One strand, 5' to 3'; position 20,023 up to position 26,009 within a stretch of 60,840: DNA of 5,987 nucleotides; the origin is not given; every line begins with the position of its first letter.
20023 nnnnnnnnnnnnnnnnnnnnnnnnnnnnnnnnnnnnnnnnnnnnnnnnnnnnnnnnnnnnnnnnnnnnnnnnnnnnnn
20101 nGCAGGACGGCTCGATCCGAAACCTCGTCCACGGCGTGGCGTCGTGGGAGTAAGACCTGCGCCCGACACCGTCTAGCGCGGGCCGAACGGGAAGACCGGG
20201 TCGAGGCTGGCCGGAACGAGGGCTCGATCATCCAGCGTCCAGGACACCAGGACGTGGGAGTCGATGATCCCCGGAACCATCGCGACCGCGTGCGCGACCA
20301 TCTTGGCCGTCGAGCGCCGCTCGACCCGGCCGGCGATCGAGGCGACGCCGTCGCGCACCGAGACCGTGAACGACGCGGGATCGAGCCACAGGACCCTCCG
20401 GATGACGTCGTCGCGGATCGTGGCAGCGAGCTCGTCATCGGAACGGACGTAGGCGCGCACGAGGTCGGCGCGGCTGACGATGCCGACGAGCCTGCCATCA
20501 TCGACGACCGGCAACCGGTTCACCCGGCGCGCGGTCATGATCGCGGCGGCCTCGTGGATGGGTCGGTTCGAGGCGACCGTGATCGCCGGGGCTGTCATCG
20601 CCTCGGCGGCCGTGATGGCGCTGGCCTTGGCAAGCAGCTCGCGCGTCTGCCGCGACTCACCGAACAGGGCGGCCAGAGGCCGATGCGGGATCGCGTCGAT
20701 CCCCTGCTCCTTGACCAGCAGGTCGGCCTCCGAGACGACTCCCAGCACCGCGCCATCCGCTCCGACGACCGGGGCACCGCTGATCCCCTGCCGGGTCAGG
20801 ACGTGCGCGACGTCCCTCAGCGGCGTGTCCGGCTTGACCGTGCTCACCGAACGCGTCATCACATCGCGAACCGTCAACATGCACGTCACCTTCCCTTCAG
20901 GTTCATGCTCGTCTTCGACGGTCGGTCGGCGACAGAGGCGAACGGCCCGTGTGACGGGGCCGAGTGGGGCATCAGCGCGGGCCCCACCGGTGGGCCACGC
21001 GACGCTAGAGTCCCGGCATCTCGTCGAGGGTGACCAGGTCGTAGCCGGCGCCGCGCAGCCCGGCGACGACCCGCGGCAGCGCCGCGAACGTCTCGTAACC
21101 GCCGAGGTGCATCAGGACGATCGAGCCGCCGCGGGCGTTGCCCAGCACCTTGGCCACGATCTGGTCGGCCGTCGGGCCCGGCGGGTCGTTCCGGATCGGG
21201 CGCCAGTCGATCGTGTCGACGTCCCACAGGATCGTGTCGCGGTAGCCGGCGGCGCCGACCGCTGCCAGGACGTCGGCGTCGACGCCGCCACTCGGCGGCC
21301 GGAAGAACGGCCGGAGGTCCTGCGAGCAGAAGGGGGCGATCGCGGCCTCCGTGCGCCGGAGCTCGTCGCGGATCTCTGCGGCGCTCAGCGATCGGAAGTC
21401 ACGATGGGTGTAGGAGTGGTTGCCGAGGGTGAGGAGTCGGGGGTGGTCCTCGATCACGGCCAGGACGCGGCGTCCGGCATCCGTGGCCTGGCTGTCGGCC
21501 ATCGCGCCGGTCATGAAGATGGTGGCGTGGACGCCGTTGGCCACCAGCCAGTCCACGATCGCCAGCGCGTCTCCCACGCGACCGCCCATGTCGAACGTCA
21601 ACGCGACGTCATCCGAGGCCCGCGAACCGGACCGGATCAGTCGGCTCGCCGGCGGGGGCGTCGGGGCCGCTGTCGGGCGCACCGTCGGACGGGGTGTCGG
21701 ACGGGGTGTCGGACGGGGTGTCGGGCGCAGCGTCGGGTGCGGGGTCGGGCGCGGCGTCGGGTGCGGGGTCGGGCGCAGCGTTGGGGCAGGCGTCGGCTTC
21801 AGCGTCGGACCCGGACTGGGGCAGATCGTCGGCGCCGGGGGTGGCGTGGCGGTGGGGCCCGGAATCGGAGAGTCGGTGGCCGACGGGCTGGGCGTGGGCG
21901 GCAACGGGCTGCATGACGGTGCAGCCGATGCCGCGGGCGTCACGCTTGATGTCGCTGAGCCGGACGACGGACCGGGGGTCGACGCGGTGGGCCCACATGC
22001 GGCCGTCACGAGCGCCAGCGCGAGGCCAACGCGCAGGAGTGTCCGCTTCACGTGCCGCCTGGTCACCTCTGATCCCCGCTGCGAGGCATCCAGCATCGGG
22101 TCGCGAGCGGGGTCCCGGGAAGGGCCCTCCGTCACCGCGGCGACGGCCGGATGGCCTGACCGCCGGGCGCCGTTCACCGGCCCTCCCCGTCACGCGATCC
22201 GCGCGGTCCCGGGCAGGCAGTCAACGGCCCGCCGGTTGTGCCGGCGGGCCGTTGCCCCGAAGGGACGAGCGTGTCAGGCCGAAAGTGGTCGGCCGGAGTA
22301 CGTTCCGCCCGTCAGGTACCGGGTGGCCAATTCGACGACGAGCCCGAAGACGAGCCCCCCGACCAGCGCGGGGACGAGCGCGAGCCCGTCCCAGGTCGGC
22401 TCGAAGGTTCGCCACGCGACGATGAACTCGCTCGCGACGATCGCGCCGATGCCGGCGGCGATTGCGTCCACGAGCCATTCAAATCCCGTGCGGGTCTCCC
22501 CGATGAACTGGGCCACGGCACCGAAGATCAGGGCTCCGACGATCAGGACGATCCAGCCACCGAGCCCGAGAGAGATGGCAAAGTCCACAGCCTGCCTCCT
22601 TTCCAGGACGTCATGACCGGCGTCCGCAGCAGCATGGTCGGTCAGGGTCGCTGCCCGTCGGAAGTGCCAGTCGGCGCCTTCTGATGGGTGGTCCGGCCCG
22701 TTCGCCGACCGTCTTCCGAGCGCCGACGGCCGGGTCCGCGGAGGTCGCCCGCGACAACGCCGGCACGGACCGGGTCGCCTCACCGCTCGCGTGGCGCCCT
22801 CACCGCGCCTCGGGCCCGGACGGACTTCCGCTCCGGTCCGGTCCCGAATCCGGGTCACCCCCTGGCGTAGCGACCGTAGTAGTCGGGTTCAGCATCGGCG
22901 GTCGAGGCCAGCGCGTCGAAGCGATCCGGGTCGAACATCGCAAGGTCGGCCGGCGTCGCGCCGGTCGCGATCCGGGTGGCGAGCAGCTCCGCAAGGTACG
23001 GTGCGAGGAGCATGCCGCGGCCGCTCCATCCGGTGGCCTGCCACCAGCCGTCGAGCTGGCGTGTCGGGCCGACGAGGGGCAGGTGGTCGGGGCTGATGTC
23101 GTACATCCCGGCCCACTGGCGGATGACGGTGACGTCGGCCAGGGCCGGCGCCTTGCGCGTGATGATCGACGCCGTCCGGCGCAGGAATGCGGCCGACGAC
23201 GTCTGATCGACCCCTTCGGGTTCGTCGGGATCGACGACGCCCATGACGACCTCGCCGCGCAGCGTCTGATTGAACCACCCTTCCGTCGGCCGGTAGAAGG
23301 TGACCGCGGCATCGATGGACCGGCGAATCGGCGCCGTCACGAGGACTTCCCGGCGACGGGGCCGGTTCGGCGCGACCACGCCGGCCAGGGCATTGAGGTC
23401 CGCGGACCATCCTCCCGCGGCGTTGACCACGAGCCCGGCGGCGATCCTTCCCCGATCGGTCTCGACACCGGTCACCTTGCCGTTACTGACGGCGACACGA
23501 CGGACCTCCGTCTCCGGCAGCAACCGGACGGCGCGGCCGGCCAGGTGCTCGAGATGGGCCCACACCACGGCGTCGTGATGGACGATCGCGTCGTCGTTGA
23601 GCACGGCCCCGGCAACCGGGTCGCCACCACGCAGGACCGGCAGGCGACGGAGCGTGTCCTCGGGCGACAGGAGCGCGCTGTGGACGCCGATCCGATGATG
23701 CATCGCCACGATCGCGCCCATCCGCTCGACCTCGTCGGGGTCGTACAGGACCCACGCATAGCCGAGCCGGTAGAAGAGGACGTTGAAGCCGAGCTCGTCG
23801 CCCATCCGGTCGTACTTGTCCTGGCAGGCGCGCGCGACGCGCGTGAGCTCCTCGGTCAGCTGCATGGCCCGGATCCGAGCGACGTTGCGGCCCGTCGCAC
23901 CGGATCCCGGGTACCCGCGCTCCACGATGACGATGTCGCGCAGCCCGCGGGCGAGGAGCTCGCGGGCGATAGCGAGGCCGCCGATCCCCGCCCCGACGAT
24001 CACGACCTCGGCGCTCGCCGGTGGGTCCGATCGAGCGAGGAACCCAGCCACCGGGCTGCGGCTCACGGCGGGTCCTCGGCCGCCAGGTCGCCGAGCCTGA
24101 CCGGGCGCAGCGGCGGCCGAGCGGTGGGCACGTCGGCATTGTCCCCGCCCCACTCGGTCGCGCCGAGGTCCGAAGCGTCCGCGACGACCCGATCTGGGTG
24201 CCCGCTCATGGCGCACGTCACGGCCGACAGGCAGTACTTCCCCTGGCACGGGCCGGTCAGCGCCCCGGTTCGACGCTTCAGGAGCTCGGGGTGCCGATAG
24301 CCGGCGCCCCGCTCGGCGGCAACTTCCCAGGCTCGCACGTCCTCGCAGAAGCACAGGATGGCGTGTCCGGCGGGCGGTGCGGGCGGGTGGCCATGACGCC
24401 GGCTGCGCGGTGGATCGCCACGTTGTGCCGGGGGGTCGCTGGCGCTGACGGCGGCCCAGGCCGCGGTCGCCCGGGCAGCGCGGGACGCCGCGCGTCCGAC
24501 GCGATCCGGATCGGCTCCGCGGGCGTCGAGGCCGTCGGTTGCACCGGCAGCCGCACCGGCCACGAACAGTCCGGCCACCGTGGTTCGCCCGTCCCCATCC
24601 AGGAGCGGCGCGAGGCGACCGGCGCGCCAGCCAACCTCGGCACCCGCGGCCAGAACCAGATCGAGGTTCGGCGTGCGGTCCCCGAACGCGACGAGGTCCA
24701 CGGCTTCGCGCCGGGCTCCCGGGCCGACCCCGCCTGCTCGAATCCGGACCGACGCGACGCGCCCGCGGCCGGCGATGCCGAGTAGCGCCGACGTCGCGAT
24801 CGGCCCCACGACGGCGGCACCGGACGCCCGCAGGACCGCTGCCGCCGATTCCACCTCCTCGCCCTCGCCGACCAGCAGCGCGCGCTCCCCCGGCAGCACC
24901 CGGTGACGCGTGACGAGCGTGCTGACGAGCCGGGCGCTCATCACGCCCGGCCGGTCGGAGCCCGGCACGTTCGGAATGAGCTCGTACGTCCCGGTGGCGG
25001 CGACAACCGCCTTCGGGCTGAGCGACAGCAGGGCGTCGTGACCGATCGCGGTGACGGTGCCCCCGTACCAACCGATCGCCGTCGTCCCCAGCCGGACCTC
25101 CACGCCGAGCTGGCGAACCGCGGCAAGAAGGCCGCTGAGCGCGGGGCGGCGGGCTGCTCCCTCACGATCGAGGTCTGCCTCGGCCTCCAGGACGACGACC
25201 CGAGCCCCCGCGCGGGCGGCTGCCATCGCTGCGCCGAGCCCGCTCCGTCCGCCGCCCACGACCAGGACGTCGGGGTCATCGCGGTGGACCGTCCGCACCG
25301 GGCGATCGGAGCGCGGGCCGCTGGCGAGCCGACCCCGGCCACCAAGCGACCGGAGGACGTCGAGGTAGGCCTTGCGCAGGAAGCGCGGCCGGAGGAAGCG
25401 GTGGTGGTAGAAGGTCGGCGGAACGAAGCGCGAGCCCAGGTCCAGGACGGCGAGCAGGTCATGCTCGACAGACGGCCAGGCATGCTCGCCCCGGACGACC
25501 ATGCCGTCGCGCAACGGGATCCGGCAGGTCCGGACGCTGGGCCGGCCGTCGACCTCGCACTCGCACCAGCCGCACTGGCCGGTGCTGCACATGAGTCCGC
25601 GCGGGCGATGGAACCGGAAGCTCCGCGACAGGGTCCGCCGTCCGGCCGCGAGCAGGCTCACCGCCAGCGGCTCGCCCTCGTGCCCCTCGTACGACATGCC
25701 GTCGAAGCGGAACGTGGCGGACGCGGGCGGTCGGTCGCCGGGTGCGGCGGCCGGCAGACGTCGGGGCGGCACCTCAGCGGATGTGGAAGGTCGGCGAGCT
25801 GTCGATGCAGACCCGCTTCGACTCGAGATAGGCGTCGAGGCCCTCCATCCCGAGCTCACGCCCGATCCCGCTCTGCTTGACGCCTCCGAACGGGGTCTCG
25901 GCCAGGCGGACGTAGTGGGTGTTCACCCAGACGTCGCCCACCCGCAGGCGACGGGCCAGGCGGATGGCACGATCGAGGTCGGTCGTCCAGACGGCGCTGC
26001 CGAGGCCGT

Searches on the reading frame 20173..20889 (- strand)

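Call 57: search_protein_families(library=pfam, proteins=[window:20173-20889:-], max_evalue=0.00001)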
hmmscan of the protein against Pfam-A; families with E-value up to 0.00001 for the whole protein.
window:20173-20889:- (238 aa): 1 family
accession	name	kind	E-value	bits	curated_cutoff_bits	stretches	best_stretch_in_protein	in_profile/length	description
PF00571.33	CBS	-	4.5e-31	107.4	24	2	95-148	2-56/57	CBS domain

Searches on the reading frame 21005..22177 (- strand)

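Call 57: search_protein_families(library=pfam, proteins=[window:21005-22177:-], max_evalue=0.00001)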
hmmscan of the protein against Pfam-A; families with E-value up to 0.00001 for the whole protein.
window:21005-22177:- (390 aa): 1 family
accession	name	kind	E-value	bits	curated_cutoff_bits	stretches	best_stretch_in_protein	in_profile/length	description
PF01522.26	Polysacc_deac_1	-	4.9e-19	68.9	23.1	1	187-313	5-122/124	Polysaccharide deacetylase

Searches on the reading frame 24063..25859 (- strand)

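Call 57: search_protein_families(library=pfam, proteins=[window:24063-25859:-], max_evalue=0.00001)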
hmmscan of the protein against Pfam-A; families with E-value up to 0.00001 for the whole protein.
window:24063-25859:- (598 aa): 5 families
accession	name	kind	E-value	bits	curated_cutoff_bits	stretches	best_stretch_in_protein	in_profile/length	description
PF13510.11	Fer2_4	-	3.3e-23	82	22.8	1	49-124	5-79/82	2Fe-2S iron-sulfur cluster binding domain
PF07992.20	Pyr_redox_2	-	2e-07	31.2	26.1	1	197-333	2-151/291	Pyridine nucleotide-disulphide oxidoreductase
PF01266.30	DAO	-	3.1e-06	27.4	27.9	0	197-235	1-38/353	FAD dependent oxidoreductase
PF17806.6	SO_alpha_A3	-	3.3e-06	27.7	23.1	1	500-595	4-86/87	Sarcosine oxidase A3 domain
PF12831.13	FAD_oxidored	-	4.4e-06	26.7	27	1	197-227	1-31/416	FAD dependent oxidoreductase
